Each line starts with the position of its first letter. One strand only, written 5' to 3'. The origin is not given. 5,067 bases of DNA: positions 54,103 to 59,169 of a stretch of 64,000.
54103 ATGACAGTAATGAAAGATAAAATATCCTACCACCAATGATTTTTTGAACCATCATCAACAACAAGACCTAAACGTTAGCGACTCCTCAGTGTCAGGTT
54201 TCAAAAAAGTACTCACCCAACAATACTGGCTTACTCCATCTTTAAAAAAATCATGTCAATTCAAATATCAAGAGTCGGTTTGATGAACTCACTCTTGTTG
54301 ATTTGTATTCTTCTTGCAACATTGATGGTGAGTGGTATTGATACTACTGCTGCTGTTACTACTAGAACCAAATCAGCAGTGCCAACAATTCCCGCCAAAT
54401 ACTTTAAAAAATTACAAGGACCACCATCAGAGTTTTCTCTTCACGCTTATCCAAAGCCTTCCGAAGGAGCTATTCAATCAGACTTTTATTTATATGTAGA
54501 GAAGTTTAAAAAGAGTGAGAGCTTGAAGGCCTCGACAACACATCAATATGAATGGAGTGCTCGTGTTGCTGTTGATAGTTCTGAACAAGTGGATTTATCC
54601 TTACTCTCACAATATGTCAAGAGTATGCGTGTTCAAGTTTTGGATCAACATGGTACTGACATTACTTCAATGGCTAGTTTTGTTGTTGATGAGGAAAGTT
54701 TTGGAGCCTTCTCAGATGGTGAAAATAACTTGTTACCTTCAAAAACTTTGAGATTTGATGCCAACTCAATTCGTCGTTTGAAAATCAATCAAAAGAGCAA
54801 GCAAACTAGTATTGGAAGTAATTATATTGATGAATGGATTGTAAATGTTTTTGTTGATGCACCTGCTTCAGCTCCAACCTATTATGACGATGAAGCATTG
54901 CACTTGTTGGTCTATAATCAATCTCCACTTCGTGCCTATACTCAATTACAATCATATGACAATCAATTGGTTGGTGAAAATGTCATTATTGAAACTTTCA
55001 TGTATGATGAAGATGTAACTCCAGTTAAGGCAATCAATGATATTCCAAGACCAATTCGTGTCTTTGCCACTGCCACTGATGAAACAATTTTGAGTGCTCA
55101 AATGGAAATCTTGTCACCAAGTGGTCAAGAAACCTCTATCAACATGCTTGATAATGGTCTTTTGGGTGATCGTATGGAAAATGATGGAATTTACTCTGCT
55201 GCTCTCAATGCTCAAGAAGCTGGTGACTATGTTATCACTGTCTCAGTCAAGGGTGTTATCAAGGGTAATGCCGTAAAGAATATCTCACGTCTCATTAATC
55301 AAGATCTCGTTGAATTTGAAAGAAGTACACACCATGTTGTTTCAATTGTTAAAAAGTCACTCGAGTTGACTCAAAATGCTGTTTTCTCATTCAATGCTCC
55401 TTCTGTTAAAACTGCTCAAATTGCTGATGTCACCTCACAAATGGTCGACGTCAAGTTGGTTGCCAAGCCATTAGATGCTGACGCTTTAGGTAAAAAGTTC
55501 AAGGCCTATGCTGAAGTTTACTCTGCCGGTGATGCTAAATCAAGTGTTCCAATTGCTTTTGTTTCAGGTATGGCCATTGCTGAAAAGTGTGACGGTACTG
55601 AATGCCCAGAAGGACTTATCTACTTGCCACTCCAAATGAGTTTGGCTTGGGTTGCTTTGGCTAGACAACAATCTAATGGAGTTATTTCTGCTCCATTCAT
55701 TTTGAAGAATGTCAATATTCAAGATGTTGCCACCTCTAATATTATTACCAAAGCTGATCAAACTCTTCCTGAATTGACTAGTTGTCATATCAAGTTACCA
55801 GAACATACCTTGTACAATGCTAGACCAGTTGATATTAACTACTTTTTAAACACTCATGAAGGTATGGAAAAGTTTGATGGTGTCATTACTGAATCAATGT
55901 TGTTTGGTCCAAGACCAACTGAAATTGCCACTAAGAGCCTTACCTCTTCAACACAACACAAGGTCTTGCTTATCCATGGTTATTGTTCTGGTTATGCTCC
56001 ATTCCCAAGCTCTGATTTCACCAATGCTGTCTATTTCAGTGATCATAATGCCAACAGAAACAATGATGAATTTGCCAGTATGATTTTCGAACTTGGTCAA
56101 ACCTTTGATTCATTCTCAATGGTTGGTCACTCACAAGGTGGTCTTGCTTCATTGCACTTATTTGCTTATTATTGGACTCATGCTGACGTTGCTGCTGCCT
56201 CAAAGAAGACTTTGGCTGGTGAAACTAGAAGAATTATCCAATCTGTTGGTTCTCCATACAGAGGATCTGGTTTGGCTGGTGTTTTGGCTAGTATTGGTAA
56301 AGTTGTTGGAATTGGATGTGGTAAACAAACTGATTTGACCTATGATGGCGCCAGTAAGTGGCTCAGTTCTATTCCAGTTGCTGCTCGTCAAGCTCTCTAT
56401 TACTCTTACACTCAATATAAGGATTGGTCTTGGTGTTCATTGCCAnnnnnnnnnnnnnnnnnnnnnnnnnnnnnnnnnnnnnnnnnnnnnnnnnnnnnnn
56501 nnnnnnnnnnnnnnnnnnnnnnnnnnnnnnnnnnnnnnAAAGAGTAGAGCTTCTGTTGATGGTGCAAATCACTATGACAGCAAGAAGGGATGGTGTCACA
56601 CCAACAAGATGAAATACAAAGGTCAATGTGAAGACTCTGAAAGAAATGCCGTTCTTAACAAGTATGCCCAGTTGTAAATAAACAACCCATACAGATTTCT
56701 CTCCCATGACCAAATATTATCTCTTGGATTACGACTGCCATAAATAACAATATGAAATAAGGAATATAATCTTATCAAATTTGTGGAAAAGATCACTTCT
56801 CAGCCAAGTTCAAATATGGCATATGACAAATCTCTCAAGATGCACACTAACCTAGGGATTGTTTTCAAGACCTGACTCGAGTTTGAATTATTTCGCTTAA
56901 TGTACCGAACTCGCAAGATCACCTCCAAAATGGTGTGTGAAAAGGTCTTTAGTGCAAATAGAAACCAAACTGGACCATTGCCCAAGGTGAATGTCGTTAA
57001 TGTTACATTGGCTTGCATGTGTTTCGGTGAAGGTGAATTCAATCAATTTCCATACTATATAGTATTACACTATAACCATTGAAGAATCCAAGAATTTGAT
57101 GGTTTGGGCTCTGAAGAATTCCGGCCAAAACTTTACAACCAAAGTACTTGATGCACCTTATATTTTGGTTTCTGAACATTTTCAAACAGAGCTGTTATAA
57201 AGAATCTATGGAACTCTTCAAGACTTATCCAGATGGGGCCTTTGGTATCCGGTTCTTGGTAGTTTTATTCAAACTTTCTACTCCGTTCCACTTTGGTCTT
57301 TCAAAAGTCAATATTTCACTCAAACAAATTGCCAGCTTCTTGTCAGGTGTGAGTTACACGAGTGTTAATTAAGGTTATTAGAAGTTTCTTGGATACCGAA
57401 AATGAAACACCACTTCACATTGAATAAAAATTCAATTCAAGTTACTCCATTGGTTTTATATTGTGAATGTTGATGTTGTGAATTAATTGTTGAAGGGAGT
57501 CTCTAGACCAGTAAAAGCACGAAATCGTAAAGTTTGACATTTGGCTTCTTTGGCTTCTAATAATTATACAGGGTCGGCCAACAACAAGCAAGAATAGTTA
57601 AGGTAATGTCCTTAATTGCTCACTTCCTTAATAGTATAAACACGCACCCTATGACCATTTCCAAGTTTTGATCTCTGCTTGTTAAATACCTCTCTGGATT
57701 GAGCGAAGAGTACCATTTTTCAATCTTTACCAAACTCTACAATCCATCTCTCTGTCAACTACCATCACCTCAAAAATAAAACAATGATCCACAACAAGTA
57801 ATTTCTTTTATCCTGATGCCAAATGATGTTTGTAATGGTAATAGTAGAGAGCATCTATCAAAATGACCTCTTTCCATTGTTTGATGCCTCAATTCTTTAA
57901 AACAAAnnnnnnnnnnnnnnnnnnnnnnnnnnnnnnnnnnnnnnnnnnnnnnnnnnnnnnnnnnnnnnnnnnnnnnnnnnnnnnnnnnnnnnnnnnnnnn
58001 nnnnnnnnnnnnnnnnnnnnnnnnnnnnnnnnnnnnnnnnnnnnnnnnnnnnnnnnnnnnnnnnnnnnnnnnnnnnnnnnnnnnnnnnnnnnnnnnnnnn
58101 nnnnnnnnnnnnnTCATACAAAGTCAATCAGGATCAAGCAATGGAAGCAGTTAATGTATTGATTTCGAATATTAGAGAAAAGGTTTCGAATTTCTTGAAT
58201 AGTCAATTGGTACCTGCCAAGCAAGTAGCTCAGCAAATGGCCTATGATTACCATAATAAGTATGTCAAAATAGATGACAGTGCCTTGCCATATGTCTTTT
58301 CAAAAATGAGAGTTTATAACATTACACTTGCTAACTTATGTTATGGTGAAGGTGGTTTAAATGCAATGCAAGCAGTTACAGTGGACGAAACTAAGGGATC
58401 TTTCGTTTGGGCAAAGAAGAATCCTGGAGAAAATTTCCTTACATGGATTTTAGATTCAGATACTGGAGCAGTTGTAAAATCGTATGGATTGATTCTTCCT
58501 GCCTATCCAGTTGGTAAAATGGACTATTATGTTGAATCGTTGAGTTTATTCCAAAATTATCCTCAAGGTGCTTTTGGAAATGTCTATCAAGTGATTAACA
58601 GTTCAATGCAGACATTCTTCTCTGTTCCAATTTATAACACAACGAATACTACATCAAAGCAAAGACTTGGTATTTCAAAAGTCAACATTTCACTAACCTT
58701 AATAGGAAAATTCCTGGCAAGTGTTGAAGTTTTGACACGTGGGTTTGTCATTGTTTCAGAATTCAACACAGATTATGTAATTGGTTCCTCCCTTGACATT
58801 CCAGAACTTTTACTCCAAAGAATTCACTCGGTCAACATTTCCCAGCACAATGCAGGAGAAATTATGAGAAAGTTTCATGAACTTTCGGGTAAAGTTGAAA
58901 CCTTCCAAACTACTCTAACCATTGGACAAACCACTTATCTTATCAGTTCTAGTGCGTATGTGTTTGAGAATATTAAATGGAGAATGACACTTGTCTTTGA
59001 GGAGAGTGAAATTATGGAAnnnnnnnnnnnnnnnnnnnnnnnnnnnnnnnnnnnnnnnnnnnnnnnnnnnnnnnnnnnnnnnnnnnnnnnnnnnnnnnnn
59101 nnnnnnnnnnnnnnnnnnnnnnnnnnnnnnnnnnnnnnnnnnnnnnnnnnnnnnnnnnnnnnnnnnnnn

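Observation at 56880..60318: Degenerate tandem copy of the cyclase sensor domain immediately upstream of the receptor-cyclase gene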

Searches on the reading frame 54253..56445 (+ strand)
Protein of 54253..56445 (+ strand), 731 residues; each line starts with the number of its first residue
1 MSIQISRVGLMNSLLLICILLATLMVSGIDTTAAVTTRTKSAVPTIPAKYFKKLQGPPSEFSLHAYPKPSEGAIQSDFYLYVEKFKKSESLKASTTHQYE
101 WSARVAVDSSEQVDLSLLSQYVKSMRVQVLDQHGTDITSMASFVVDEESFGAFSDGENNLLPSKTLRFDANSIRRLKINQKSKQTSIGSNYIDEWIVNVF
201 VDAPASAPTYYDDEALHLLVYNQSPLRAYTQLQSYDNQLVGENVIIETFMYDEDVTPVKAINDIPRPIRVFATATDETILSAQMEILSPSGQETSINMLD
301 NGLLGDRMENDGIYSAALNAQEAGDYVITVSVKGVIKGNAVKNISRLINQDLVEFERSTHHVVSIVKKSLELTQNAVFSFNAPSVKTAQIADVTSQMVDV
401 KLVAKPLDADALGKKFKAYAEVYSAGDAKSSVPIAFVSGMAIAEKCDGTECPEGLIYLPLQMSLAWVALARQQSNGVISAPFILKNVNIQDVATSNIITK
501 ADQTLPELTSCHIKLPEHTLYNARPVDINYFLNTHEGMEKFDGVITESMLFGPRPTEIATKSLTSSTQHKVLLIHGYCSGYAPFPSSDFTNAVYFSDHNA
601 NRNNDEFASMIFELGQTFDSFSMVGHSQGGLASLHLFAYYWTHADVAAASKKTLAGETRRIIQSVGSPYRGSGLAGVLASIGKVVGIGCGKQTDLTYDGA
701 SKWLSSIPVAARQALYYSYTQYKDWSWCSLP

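Call 6: search_protein_families(library=pfam, proteins=[window:54253-56445:+], max_evalue=0.01)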
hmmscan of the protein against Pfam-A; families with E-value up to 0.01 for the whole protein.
window:54253-56445:+ (731 aa): 0 families

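Call 20: find_homologous_proteins(query=window:54253-56445:+)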
Query window:54253-56445:+ (731 aa): 3 proteins with E <= 0.001 among 8000 candidates.
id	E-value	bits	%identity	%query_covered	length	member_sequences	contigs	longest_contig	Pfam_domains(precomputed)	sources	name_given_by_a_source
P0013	0.0e+0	1586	100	97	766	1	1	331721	-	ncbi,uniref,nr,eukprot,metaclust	ncbi:predicted protein [Naegleria gruberi]|uniref:Predicted protein n=1 Tax=Naegleria gruberi TaxID=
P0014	1.2e-236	806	56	93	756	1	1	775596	PF09134.17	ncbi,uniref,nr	ncbi:hypothetical protein C9374_013863 [Naegleria lovaniensis]|uniref:Uncharacterized protein n=1 Ta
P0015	1.3e-144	502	39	98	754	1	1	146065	-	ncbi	ncbi:hypothetical protein ABK040_014398 [Willaertia magna]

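Call 21: find_encoding_contigs(protein=P0014, flank=10000, max_places=2)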
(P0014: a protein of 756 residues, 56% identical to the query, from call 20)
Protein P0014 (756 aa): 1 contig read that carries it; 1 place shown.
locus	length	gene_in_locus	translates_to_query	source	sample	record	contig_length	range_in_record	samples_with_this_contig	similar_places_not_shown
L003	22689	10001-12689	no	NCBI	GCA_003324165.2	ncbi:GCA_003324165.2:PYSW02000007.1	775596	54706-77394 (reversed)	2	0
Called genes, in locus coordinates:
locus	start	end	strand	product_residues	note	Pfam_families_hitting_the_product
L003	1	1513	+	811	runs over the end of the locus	PF00069:Pkinase, PF07714:PK_Tyr_Ser-Thr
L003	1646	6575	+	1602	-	PF00168:C2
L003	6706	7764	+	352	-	PF25919:BSH_CusB (faint), PF00364:Biotin_lipoyl, PF26077:BSH_Fcp1 (faint), PF25917:BSH_RND (faint), PF00364:Biotin_lipoyl, PF25997:BSH_YhbJ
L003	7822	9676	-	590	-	PF25390:WD40_RLD, PF00415:RCC1 (faint), PF13540:RCC1_2 (faint), PF25390:WD40_RLD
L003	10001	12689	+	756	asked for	PF09134:Invasin_D3 (faint)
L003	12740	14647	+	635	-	PF11957:efThoc1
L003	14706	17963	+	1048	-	-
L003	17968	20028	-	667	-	-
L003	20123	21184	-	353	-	PF00106:adh_short, PF08659:KR (faint), PF13561:adh_short_C2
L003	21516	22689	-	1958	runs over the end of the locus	PF00588:SpoU_methylase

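Call 22: find_encoding_contigs(protein=P0015, flank=10000, max_places=2)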
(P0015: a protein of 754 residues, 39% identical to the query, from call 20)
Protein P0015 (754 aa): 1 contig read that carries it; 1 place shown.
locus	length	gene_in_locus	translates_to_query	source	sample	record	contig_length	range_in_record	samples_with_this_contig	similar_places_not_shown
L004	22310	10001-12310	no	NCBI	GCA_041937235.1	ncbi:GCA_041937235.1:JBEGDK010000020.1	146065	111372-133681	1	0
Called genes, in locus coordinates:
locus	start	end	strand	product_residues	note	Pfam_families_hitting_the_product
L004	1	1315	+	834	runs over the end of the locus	-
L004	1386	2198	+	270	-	PF01467:CTP_transf_like (weak)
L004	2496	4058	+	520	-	PF01266:DAO (faint), PF01593:Amino_oxidase, PF13450:NAD_binding_8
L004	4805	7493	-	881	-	PF02415:Chlam_PMP (faint), PF07714:PK_Tyr_Ser-Thr (weak)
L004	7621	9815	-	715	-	PF00009:GTP_EFTU, PF03144:GTP_EFTU_D2, PF00679:EFG_C, PF06421:LepA_C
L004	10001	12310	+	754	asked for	-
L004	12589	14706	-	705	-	PF04083:Abhydro_lipase, PF00561:Abhydrolase_1, PF12146:Hydrolase_4, PF12697:Abhydrolase_6 (faint)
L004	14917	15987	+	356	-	PF01656:CbiA, PF02374:ArsA_ATPase, PF10609:ParA (faint), PF13614:AAA_31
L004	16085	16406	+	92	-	PF00240:ubiquitin, PF11976:Rad60-SLD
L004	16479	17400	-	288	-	PF03807:F420_oxidored, PF14748:P5CR_dimer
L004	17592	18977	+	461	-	PF11369:DUF3160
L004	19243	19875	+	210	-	PF11369:DUF3160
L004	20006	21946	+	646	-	PF04910:Tcf25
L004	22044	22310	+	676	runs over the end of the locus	PF00168:C2, PF07002:Copine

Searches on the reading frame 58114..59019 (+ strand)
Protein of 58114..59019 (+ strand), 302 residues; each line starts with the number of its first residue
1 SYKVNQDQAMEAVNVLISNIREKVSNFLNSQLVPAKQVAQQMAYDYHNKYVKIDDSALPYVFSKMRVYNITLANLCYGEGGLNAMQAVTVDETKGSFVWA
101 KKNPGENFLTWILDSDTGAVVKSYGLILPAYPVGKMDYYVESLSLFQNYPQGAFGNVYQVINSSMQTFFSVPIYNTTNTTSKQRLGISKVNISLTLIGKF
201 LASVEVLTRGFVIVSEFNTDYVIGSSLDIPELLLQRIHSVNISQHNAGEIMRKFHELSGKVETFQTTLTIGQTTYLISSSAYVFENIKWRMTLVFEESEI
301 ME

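Call 55: search_protein_representatives(protein=window:58114-59019:+)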
Query: 302 residues. Proteins with E-value up to 0.001 (for the whole library): 54; up to 1e-10: 41; up to 1e-30: 15. The best 54 are listed.
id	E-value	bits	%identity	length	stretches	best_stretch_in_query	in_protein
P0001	1.1e-193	658.0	100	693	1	1-302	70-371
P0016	6.4e-69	248.7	41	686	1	2-301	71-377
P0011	4.3e-67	242.7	44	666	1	2-301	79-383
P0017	2.1e-66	240.4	54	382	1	95-302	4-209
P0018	1.7e-57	211.2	39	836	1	2-301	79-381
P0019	7.5e-56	205.9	42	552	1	1-302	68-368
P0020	1.9e-54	201.2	40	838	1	1-302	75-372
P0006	9.9e-53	195.6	38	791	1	1-301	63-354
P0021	1.1e-47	179.1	35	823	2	1-301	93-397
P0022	1.6e-45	172.0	35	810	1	1-300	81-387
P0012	5.8e-45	170.2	42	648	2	25-171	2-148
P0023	2.1e-39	151.9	34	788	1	1-302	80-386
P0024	2.2e-38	148.6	34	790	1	2-300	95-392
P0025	1.7e-35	139.1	33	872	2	11-301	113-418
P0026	1.8e-33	132.4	35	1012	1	4-300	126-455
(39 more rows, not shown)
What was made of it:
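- The family set came from an exhaustive HMMER scan of 1.84 billion representatives (call 55). The family has many members (54 representatives at 50% identity, call 55).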
